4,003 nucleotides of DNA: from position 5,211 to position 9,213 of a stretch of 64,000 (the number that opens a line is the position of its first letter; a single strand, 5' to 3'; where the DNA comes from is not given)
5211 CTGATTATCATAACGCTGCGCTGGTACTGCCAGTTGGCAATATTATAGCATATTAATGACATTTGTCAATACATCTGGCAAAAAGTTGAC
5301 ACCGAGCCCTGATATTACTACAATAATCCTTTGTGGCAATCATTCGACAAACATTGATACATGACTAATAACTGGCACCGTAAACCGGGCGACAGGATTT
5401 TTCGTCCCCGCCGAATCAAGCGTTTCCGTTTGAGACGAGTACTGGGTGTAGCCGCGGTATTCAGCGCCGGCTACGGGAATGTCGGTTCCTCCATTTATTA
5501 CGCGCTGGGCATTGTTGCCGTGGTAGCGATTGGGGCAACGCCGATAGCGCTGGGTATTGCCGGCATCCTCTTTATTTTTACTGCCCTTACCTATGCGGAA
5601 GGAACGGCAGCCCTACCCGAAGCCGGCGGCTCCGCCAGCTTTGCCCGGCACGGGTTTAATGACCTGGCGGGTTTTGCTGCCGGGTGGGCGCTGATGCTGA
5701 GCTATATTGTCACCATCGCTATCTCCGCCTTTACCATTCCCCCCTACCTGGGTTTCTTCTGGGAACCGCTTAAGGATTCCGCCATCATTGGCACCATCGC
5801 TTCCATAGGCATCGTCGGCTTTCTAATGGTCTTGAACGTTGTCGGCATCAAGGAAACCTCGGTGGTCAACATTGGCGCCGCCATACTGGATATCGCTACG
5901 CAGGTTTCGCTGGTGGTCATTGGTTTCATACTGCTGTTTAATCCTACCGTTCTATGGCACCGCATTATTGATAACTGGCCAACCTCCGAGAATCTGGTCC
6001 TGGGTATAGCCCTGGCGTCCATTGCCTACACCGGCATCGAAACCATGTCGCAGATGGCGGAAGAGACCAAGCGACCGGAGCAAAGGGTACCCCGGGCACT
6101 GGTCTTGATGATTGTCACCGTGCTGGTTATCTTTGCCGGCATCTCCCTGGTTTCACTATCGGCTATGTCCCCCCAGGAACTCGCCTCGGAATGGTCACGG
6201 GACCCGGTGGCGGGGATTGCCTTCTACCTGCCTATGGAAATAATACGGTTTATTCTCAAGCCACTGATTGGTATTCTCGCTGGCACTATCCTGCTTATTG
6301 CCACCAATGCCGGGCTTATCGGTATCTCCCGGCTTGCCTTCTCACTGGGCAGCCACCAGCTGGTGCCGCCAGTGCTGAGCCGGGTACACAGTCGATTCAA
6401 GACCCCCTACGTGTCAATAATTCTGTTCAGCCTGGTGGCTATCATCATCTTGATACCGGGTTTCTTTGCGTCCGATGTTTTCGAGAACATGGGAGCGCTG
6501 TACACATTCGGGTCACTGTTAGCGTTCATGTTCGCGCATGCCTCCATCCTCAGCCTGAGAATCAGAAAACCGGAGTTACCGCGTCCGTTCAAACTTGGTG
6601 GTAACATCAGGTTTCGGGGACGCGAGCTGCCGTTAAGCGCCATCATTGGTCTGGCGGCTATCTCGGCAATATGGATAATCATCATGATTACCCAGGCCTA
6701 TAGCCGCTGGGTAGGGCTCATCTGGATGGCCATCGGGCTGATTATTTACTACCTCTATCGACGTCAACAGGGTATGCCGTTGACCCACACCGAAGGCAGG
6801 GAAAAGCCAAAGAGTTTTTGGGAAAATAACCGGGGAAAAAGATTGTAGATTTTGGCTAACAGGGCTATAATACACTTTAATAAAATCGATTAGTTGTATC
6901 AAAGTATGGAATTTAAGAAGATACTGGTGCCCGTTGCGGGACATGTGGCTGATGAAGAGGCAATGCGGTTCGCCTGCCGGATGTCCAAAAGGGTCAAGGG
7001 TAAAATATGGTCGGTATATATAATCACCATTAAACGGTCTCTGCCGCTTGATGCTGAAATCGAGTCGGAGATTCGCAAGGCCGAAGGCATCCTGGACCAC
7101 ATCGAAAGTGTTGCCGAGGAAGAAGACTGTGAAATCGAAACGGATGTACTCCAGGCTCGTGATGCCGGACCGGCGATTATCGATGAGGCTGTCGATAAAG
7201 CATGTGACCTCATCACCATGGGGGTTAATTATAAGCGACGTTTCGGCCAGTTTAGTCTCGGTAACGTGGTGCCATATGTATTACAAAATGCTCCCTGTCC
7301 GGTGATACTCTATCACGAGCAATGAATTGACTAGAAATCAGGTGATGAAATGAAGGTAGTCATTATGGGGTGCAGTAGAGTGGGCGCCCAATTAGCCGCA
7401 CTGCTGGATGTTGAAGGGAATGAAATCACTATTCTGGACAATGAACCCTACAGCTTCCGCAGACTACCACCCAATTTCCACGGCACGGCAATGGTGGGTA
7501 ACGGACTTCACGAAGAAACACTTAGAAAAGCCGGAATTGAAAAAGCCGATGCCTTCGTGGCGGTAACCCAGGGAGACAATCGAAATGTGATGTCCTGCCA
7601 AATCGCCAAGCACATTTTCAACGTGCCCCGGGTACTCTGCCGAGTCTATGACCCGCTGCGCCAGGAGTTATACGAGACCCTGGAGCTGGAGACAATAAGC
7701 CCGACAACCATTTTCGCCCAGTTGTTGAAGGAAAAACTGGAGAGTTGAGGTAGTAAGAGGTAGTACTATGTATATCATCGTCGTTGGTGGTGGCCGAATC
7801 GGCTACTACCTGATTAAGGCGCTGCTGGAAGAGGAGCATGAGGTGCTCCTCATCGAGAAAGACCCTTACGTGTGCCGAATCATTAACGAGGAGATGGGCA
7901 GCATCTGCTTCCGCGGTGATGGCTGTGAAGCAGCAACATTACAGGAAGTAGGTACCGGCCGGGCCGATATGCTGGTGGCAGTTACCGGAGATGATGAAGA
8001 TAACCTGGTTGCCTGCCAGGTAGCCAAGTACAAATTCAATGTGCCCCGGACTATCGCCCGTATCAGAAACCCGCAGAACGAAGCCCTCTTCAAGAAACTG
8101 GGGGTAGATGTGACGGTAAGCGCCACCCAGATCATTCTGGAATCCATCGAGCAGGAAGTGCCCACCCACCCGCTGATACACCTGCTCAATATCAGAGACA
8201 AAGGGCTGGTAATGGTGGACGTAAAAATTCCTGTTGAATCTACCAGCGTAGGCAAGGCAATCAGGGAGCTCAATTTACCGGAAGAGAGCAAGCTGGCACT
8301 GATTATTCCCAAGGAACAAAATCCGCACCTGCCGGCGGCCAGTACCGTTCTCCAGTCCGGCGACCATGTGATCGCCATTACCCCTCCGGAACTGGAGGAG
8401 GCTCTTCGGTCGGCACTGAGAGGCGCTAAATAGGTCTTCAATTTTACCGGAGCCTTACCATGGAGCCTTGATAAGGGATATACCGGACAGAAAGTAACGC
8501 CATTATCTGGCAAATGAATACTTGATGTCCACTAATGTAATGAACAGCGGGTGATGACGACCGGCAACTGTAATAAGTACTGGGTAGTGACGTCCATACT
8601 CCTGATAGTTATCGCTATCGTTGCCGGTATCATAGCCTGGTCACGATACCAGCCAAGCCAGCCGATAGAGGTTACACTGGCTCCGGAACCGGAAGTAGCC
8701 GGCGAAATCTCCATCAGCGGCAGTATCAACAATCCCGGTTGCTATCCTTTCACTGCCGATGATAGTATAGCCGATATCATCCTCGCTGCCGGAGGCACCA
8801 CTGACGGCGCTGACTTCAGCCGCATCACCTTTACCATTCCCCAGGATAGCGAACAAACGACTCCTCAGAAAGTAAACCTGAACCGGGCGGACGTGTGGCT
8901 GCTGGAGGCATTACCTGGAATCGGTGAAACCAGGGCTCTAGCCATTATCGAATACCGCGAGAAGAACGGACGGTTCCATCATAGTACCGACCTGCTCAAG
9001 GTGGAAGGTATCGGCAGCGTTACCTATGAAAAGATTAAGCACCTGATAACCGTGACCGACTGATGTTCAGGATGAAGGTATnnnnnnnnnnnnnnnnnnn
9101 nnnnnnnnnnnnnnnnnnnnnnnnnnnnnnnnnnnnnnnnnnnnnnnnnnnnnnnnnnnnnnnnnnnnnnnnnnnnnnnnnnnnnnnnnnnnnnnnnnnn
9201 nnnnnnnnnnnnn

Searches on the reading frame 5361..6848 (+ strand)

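Call 28: search_protein_families(library=pfam, proteins=[window:5361-6848:+])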
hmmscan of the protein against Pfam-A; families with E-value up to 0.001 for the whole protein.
window:5361-6848:+ (495 aa): 2 families
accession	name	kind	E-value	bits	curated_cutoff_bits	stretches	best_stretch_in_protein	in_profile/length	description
PF13520.12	AA_permease_2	-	3.3e-40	138.8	27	1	29-445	2-409/427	Amino acid permease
PF00324.27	AA_permease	-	1.7e-34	119.7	24.6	1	46-466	16-460/470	Amino acid permease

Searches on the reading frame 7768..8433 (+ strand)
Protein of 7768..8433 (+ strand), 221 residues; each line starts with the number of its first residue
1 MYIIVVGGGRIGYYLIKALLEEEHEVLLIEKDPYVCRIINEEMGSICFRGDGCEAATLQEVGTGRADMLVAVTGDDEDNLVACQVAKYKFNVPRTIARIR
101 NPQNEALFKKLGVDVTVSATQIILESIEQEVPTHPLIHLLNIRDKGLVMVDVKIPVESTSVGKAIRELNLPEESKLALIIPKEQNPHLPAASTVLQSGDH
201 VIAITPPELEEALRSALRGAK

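Call 25: search_protein_families(library=pfam, proteins=[window:7768-8433:+])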
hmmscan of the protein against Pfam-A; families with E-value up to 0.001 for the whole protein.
window:7768-8433:+ (221 aa): 4 families
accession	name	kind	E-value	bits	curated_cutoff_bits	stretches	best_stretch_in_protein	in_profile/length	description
PF02254.24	TrkA_N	-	3.4e-29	101.9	23.8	1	3-118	1-115/116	TrkA-N domain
PF02080.26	TrkA_C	-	3.6e-09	36.8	27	1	149-216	1-69/71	TrkA-C domain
PF13241.12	NAD_binding_7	-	9.6e-05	23.3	22.1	1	3-87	10-83/104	Putative NAD(P)-binding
PF00070.33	Pyr_redox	-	0.00091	20.1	22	0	3-47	2-46/82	Pyridine nucleotide-disulphide oxidoreductase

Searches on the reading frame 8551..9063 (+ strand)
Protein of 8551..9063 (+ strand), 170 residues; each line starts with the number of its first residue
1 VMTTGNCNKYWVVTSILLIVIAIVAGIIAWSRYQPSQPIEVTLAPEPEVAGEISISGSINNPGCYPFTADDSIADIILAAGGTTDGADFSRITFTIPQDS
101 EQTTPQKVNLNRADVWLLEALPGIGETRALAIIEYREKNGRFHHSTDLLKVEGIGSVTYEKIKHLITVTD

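Call 25: search_protein_families(library=pfam, proteins=[window:8551-9063:+])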
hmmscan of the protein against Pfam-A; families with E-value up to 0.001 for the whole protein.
window:8551-9063:+ (170 aa): 6 families
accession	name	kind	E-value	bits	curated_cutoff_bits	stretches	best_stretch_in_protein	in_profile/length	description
PF12836.13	HHH_3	-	2e-19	69.9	27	1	106-166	4-64/65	Helix-hairpin-helix motif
PF00633.29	HHH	-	8.2e-08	32.2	24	1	109-135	4-30/30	Helix-hairpin-helix motif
PF10531.15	SLBB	-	1.5e-07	31.5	27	1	54-92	3-41/55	SLBB domain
PF22461.2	SLBB_2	-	1.7e-05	25.3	27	1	53-101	3-53/79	SLBB domain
PF03934.19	T2SSK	-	0.00041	21.1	24.2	1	108-167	1-61/63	Type II secretion system (T2SS), protein K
PF14520.12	HHH_5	-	0.00077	20.3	27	0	112-134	31-53/57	Helix-hairpin-helix domain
